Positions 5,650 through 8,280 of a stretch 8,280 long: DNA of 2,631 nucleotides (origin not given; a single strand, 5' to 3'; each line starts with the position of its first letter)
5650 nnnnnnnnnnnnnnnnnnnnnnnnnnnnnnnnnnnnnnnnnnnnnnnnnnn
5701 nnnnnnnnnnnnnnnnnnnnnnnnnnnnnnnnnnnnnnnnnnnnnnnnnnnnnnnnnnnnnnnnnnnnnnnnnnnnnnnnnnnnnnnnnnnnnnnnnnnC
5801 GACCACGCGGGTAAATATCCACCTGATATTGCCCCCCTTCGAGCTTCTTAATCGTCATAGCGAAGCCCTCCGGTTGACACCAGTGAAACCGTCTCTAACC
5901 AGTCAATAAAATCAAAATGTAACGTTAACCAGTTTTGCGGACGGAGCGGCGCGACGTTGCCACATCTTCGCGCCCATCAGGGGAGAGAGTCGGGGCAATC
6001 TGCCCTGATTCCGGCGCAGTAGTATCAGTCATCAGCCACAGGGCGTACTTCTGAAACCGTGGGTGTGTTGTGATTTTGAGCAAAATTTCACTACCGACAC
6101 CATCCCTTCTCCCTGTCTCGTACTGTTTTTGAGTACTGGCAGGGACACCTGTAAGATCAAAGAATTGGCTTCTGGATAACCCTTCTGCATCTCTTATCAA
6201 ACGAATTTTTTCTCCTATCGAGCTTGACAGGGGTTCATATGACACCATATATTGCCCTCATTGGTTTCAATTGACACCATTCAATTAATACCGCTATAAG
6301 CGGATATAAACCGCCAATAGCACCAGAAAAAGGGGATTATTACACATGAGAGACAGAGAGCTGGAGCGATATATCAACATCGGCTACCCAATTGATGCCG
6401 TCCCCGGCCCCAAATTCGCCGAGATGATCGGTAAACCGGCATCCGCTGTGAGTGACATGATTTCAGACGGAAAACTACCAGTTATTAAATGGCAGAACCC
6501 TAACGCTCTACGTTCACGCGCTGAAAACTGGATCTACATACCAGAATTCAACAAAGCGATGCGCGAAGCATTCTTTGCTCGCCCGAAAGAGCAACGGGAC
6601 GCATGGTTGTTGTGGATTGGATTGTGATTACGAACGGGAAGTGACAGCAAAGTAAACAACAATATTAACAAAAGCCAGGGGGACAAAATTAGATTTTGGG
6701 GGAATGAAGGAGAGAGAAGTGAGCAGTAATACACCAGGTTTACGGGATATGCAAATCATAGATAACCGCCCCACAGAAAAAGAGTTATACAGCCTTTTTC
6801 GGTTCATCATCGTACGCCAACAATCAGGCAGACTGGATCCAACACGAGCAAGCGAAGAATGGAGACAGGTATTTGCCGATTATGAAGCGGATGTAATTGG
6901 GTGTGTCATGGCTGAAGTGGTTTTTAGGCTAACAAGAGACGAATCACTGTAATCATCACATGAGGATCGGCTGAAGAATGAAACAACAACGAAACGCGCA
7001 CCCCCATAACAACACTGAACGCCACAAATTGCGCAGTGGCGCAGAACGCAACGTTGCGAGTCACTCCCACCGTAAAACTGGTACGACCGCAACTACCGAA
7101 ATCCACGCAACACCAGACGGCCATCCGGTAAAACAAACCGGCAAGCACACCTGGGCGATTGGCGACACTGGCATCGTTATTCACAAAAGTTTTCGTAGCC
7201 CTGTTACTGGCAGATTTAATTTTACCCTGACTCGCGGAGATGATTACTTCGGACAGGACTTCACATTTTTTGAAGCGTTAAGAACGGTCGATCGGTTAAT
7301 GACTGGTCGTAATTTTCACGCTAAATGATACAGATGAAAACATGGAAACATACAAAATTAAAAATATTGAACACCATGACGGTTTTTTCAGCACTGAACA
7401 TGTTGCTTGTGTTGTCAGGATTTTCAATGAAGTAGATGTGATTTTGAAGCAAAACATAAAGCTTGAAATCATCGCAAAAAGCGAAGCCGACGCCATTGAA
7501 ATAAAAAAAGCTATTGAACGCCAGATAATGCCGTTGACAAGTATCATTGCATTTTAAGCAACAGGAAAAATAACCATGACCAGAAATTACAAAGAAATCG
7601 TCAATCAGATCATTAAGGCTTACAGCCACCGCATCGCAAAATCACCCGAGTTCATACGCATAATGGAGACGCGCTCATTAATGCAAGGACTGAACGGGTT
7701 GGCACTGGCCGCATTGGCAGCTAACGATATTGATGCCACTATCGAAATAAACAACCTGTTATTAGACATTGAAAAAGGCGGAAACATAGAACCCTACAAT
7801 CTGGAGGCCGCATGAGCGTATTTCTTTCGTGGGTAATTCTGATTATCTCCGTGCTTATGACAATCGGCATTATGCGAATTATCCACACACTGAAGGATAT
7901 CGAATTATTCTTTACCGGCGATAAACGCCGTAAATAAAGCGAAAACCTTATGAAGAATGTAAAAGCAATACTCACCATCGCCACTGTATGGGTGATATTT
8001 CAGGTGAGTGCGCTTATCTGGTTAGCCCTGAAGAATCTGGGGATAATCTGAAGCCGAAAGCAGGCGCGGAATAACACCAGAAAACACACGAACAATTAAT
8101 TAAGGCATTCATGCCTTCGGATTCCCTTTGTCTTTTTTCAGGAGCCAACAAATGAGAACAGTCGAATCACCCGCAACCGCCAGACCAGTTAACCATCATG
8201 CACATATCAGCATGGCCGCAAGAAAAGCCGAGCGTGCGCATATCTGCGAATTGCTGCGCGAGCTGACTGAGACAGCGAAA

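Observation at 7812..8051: Tandem hydrophobic micropeptides missed by the ORF track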

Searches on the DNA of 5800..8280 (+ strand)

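Call 3: search_dna_similar(query=window:7300-8280:+, collection=ecoli_genomes, mode=near, max_rows=25)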
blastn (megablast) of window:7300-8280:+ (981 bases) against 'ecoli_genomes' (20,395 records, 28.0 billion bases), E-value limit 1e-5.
Records with a match: 24; places in all: 28; records where one place covers at least 80% of the query: 12.
Genomes with a match: 24 of 5426; with a place that covers at least 80% of the query: 12. Places per genome that has any: lowest 1, median 1, highest 2. On chromosomes: 28 places; on plasmids: 0.
Best place of each record, by identity: 95-99% 14; 90-95% 9; 60-80% 1.
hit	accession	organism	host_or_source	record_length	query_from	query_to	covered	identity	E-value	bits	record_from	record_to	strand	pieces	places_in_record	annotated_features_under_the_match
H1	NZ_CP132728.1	Escherichia coli strain LZSFT34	-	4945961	1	981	100%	98.7%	0e+0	1748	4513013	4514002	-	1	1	DUF4754 family protein | hypothetical protein (x3) | DUF4761 family protein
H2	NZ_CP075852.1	Escherichia coli strain S19-651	Homo sapiens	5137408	1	958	98%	98.6%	0e+0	1700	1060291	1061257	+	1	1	DUF4754 family protein | hypothetical protein (x3) | DUF4761 family protein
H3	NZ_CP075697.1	Escherichia coli strain STEC2018-607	Homo sapiens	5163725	1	958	98%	98.6%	0e+0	1700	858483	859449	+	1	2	DUF4754 family protein | hypothetical protein (x3) | DUF4761 family protein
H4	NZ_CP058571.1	Escherichia coli strain EC2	Homo sapiens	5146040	1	981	100%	96.0%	0e+0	1600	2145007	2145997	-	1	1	DUF4754 family protein | hypothetical protein (x3) | DUF4761 family protein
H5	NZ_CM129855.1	Escherichia coli strain SW071611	wastewater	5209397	1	981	100%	96.0%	0e+0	1600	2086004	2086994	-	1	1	DUF4754 family protein | hypothetical protein (x3) | DUF4761 family protein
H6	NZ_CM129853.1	Escherichia coli strain SW071619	wastewater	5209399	1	981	100%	96.0%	0e+0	1600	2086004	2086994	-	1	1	DUF4754 family protein | hypothetical protein (x3) | DUF4761 family protein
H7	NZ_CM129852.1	Escherichia coli strain SW07163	wastewater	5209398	1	981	100%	96.0%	0e+0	1600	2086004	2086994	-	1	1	DUF4754 family protein | hypothetical protein (x3) | DUF4761 family protein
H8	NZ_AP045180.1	Escherichia coli strain JNEC-KY204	Homo sapiens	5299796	1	981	100%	96.0%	0e+0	1600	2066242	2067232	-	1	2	DUF4754 family protein | hypothetical protein (x3) | DUF4761 family protein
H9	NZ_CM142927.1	Escherichia coli strain UCPROB-002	Homo sapiens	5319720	1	981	100%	96.0%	0e+0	1600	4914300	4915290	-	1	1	DUF4754 family protein | hypothetical protein (x3) | DUF4761 family protein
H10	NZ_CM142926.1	Escherichia coli strain UCPROB-001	Homo sapiens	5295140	1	981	100%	96.0%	0e+0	1600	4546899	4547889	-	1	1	DUF4754 family protein | hypothetical protein (x3) | DUF4761 family protein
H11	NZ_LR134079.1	Escherichia coli strain NCTC9112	missing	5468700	1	981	100%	95.9%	0e+0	1594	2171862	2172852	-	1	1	DUF4754 family protein | hypothetical protein (x3) | DUF4761 family protein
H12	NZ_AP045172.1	Escherichia coli strain JNEC-KY176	Homo sapiens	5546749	1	981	87%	90.9%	0e+0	1145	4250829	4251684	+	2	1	DUF4754 family protein | hypothetical protein (x3) | DUF4761 family protein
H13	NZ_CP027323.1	Escherichia coli strain 2013C-3033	Homo sapiens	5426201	1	639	65%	76.9%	1e-91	346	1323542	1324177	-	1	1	DUF4754 family protein | hypothetical protein (x2) | DUF4761 family protein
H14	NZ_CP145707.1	Escherichia coli strain S1-CAM-02-A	Homo sapiens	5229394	508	981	48%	95.0%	0e+0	750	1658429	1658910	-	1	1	hypothetical protein (x2) | DUF4754 family protein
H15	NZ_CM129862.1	Escherichia coli strain SW070917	wastewater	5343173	508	981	48%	94.8%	0e+0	745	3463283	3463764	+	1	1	hypothetical protein (x2) | DUF4754 family protein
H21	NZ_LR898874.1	Escherichia coli strain MSB1_4I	Homo sapiens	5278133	508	979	48%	94.0%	0e+0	719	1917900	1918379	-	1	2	hypothetical protein (x2) | DUF4754 family protein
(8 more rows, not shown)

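Call 4: search_dna_similar(query=window:7300-8280:+, collection=phages, mode=distant, max_rows=20)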
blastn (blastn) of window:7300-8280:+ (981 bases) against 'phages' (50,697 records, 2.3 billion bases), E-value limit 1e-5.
No match.

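Call 5: get_annotated_region(hit=H1, flank=14000)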
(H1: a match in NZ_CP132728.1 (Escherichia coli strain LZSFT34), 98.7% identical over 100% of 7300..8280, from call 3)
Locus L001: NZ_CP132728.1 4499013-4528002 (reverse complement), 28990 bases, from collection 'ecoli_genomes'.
description: Escherichia coli strain LZSFT34 chromosome, complete genome
organism: Escherichia coli strain LZSFT34 (NCBI taxid 562)
replicon: chromosome; assembly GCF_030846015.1
host: -; source: -; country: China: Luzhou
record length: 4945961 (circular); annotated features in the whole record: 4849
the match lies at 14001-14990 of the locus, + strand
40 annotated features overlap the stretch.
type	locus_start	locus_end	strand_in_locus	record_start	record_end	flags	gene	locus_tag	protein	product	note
CDS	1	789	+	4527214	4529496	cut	pflB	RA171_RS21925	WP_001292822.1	formate C-acetyltransferase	-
CDS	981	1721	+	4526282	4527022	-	pflA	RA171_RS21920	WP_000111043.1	pyruvate formate lyase 1-activating protein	-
CDS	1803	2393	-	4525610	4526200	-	ycaK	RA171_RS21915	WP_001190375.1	NAD(P)H oxidoreductase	-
CDS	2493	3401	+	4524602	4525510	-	ycaN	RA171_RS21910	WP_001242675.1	LysR family transcriptional regulator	-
CDS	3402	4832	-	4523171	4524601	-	ycaM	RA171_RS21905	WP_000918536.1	APC family permease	-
CDS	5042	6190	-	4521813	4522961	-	ycaD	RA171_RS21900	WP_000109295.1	MFS transporter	-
CDS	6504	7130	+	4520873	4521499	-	ycaC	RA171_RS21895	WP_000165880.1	isochorismate family cysteine hydrolase YcaC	-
CDS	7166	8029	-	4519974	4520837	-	dmsC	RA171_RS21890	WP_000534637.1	dimethyl sulfoxide reductase anchor subunit DmsC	-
CDS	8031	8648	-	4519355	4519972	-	dmsB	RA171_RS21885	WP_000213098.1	dimethylsulfoxide reductase iron-sulfur subunit DmsB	-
CDS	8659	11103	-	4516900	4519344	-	dmsA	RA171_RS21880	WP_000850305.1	dimethylsulfoxide reductase subunit A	-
CDS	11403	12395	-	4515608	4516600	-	-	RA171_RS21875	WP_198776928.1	phage integrase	-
CDS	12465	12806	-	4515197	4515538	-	-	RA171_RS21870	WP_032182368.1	helix-turn-helix domain-containing protein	-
CDS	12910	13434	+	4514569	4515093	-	-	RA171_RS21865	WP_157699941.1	Cox family DNA-binding protein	-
CDS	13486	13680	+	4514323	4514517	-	-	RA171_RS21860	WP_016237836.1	hypothetical protein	-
CDS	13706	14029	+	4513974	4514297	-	-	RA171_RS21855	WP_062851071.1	DUF4761 family protein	-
CDS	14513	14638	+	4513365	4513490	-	-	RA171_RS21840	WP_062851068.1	hypothetical protein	-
CDS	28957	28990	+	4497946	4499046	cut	-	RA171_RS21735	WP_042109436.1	phage major capsid protein, P2 family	-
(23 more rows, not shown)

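Call 11: get_annotated_region(hit=H4, flank=1500)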
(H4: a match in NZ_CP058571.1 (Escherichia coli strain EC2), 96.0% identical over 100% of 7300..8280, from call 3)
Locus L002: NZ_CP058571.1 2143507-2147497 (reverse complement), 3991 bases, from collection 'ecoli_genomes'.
description: Escherichia coli strain EC2 chromosome, complete genome
organism: Escherichia coli strain EC2 (NCBI taxid 562)
replicon: chromosome; assembly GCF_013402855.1
host: Homo sapiens; source: urinary tract; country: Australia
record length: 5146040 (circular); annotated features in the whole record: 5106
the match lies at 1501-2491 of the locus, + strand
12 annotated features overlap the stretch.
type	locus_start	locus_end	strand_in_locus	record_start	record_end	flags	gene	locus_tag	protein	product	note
CDS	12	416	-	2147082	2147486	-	-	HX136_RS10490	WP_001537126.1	transcriptional regulator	-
CDS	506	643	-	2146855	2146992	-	-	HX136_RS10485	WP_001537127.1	hypothetical protein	-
CDS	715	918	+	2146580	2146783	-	-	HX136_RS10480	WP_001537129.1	hypothetical protein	-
CDS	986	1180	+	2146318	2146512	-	-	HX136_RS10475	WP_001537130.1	hypothetical protein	-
CDS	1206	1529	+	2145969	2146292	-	-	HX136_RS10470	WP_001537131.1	DUF4761 family protein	-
CDS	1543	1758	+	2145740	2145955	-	-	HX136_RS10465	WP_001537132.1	hypothetical protein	-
CDS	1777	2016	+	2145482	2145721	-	-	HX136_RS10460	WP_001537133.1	DUF4754 family protein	-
CDS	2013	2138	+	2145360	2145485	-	-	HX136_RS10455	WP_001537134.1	hypothetical protein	-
CDS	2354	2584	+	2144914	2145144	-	-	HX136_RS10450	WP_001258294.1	hypothetical protein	-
CDS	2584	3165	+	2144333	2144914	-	-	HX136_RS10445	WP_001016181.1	3'-5' exonuclease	-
CDS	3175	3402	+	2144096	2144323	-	-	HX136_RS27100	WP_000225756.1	ParE family toxin-like protein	-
CDS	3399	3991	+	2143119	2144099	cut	-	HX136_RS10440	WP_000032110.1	DNA adenine methylase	-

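Call 12: get_annotated_region(hit=H12, flank=1500)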
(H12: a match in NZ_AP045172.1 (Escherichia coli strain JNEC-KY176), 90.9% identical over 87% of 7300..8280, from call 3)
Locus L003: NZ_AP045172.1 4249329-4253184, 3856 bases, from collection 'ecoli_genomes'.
description: Escherichia coli strain JNEC-KY176 chromosome, complete genome
organism: Escherichia coli strain JNEC-KY176 (NCBI taxid 562)
replicon: chromosome; assembly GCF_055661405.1
host: Homo sapiens; source: clinical; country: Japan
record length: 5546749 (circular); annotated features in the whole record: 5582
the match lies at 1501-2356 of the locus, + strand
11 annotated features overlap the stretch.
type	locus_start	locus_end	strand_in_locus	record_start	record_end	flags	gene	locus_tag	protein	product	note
CDS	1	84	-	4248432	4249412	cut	-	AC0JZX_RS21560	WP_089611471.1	phage integrase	-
CDS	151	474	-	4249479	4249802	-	-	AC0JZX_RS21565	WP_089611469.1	helix-turn-helix domain-containing protein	-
CDS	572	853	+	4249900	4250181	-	-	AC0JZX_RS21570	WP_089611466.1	Cox family DNA-binding protein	-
CDS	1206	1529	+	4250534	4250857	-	-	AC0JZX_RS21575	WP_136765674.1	DUF4761 family protein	-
CDS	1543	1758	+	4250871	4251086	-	-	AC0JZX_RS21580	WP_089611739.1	hypothetical protein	-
CDS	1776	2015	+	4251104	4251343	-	-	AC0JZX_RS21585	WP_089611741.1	DUF4754 family protein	-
CDS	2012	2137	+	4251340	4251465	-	-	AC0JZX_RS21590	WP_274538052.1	hypothetical protein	-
CDS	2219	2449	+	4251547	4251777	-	-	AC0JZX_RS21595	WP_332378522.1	hypothetical protein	-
CDS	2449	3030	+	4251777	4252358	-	-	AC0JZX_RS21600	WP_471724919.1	3'-5' exonuclease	-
CDS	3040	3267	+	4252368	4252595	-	-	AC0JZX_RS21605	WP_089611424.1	ParE family toxin-like protein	-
CDS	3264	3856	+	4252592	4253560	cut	-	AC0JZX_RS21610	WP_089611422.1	DNA adenine methylase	-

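Call 13: get_annotated_region(hit=H13, flank=1500)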
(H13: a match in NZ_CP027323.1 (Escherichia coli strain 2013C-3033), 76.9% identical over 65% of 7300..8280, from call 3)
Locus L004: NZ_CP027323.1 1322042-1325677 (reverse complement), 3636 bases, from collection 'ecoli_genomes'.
description: Escherichia coli strain 2013C-3033 chromosome, complete genome
organism: Escherichia coli strain 2013C-3033 (NCBI taxid 562)
replicon: chromosome; assembly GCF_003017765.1
host: Homo sapiens; source: stool; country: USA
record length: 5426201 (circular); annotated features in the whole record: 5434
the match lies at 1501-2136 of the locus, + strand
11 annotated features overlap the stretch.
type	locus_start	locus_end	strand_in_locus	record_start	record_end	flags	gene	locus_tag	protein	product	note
CDS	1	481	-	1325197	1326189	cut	-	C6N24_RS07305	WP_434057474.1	phage integrase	-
CDS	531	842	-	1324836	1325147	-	-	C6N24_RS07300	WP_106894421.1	helix-turn-helix domain-containing protein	-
CDS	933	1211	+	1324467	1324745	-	-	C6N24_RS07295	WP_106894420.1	DNA-binding protein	-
CDS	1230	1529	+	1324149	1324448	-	-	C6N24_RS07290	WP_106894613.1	DUF4761 family protein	-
CDS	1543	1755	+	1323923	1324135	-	-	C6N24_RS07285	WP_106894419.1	hypothetical protein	-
CDS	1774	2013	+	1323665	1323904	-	-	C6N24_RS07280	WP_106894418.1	DUF4754 family protein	-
CDS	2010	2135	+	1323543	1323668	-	-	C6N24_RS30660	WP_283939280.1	hypothetical protein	-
CDS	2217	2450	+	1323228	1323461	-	-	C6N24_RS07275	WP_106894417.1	hypothetical protein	-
CDS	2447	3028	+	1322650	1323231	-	-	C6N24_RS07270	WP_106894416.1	3'-5' exonuclease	-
CDS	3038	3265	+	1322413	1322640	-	-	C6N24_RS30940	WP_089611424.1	ParE family toxin-like protein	-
CDS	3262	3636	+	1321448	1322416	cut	-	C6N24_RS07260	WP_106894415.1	DNA adenine methylase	-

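Call 14: get_annotated_region(hit=H14, flank=1500)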
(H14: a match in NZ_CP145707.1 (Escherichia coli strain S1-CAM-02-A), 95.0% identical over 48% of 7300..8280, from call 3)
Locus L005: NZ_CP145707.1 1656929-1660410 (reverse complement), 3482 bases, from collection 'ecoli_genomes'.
description: Escherichia coli strain S1-CAM-02-A chromosome, complete genome
organism: Escherichia coli strain S1-CAM-02-A (NCBI taxid 562)
replicon: chromosome; assembly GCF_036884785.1
host: Homo sapiens; source: stool; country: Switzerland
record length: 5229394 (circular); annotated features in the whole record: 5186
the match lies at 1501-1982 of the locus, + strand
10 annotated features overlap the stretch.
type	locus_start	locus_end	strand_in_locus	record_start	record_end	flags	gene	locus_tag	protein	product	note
CDS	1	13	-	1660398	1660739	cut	-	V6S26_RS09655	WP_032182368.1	helix-turn-helix domain-containing protein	-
CDS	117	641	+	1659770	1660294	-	-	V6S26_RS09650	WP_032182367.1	transcriptional regulator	-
CDS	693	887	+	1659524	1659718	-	-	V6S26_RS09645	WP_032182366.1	hypothetical protein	-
CDS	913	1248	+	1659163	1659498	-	-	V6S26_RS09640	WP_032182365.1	DUF4761 family protein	-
CDS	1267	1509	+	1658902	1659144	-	-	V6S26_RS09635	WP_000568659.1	DUF4754 family protein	-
CDS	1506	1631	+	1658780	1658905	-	-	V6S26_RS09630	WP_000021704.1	hypothetical protein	-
CDS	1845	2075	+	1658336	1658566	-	-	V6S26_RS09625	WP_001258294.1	hypothetical protein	-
CDS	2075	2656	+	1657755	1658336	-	-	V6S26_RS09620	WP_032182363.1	3'-5' exonuclease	-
CDS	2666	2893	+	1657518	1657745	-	-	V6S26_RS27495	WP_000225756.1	hypothetical protein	-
CDS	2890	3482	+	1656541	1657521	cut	-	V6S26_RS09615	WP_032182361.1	DNA adenine methylase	-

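Call 15: get_annotated_region(hit=H21, flank=1500)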
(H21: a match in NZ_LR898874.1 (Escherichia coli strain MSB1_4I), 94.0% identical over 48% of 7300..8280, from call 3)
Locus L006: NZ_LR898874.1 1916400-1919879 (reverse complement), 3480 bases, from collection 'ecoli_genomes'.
description: Escherichia coli strain MSB1_4I isolate MSB1_4I chromosome 1, complete sequence
organism: Escherichia coli strain MSB1_4I (NCBI taxid 562)
replicon: chromosome; assembly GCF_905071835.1
host: Homo sapiens; source: rectal swab; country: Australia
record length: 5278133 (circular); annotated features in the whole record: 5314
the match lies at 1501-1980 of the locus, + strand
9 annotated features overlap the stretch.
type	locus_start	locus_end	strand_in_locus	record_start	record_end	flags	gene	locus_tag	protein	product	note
CDS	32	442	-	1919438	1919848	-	-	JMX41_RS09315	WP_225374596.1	hypothetical protein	-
CDS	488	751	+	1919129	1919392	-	-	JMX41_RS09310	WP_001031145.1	hypothetical protein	-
CDS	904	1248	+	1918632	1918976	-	-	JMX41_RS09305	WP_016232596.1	DUF4761 family protein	-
CDS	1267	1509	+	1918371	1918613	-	-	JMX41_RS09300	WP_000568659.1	DUF4754 family protein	-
CDS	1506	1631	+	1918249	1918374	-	-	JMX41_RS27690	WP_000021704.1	hypothetical protein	-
CDS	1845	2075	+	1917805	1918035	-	-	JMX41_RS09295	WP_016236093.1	hypothetical protein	-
CDS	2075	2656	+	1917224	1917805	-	-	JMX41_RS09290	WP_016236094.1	3'-5' exonuclease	-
CDS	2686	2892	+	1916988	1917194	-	-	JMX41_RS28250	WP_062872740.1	ParE family toxin-like protein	-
CDS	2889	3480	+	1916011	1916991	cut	-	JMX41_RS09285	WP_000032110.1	DNA adenine methylase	-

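Call 17: search_dna_similar(query=window:7938-8075:+, collection=ecoli_genomes, mode=distant, max_rows=40, max_evalue=0.01)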
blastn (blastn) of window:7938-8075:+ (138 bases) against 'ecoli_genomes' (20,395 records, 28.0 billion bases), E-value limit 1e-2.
Records with a match: 21; places in all: 25; records where one place covers at least 80% of the query: 21.
Genomes with a match: 21 of 5426; with a place that covers at least 80% of the query: 21. Places per genome that has any: lowest 1, median 1, highest 2. On chromosomes: 25 places; on plasmids: 0.
Best place of each record, by identity: >=99% 3; 95-99% 18.
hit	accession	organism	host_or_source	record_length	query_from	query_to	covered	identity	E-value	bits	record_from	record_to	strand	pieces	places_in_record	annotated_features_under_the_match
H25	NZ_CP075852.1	Escherichia coli strain S19-651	Homo sapiens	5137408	1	138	100%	100.0%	1e-63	250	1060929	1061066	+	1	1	none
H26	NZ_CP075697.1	Escherichia coli strain STEC2018-607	Homo sapiens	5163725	1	138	100%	100.0%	1e-63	250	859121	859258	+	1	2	none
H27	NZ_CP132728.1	Escherichia coli strain LZSFT34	-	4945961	1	138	100%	100.0%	1e-63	250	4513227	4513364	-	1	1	none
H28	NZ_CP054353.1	Escherichia coli strain SCU-172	Homo sapiens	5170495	1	138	100%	97.8%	4e-58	233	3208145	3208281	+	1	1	none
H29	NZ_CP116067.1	Escherichia coli strain DETEC-S792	ICU staff rectal swab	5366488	1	138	100%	97.8%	4e-58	233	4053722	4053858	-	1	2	none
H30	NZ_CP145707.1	Escherichia coli strain S1-CAM-02-A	Homo sapiens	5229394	1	138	100%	97.8%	4e-58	233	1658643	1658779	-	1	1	none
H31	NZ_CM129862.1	Escherichia coli strain SW070917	wastewater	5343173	1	138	100%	97.8%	4e-58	233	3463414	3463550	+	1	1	none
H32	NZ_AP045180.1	Escherichia coli strain JNEC-KY204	Homo sapiens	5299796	1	138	100%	97.8%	4e-58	233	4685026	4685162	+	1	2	none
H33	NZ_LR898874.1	Escherichia coli strain MSB1_4I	Homo sapiens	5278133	1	138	100%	97.8%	4e-58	233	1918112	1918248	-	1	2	none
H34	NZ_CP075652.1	Escherichia coli strain STEC17-183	Homo sapiens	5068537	1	138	100%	97.1%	5e-57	228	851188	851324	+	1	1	none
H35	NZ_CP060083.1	Escherichia coli strain G1/2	Homo sapiens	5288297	1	138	100%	97.1%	5e-57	228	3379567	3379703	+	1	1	none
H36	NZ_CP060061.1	Escherichia coli strain G6/7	Homo sapiens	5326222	1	138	100%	97.1%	5e-57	228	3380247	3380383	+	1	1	none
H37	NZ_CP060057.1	Escherichia coli strain G8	Homo sapiens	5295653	1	138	100%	97.1%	5e-57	228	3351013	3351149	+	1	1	none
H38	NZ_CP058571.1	Escherichia coli strain EC2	Homo sapiens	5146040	1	138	100%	97.1%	5e-57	228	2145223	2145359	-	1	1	none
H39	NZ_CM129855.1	Escherichia coli strain SW071611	wastewater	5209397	1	138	100%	97.1%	5e-57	228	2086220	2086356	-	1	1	none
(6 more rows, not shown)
